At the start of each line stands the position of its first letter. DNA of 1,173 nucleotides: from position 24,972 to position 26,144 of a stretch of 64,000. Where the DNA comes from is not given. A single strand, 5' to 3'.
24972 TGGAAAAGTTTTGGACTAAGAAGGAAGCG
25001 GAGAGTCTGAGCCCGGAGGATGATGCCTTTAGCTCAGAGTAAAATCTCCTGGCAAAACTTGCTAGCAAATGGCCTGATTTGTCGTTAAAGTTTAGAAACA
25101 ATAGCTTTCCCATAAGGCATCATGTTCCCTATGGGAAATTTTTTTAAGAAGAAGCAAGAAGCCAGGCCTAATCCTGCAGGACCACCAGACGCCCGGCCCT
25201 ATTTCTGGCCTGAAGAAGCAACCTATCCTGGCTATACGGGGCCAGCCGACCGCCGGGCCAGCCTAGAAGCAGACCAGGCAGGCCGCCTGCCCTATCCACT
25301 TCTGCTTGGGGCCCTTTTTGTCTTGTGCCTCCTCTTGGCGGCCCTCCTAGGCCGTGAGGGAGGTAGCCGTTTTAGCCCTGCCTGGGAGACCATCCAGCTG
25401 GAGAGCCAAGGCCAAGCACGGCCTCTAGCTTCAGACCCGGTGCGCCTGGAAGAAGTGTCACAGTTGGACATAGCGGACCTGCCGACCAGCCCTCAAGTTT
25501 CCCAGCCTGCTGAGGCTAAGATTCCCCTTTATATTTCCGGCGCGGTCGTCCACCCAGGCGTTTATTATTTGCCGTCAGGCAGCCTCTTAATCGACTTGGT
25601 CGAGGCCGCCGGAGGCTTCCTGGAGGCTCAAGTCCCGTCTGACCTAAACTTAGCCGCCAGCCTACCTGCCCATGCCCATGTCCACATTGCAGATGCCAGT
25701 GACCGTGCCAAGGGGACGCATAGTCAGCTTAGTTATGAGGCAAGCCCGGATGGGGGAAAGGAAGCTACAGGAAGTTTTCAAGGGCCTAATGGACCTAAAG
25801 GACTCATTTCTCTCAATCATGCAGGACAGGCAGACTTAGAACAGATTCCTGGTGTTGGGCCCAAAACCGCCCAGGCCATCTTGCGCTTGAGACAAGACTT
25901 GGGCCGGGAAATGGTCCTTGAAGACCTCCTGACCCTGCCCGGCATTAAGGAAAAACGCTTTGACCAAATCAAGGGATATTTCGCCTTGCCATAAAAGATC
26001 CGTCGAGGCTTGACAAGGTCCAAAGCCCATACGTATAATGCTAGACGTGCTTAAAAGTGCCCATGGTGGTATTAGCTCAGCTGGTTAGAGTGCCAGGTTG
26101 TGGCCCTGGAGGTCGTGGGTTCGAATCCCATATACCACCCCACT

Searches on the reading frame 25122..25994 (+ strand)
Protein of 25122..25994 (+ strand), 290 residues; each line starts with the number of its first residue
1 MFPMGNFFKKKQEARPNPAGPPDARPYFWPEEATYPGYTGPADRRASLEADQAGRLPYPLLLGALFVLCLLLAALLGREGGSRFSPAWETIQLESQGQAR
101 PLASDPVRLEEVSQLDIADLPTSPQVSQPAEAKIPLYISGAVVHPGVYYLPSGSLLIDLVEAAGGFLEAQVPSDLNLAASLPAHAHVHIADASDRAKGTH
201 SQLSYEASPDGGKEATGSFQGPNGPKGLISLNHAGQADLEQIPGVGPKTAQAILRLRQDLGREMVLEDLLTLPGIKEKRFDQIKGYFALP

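Call 35: find_encoding_contigs(protein=window:25122-25994:+, flank=10000, max_places=3)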
Protein window:25122-25994:+ (290 aa): 1 contig read that carries it; 1 place shown.
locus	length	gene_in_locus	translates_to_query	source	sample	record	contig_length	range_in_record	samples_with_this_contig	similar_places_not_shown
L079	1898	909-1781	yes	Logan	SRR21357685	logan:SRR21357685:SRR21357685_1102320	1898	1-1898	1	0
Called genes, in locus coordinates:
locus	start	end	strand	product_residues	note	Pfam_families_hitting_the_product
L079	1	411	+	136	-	?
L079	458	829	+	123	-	PF02410:RsfS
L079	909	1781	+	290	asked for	PF10531:SLBB, PF00633:HHH (weak), PF12836:HHH_3, PF14520:HHH_5 (weak)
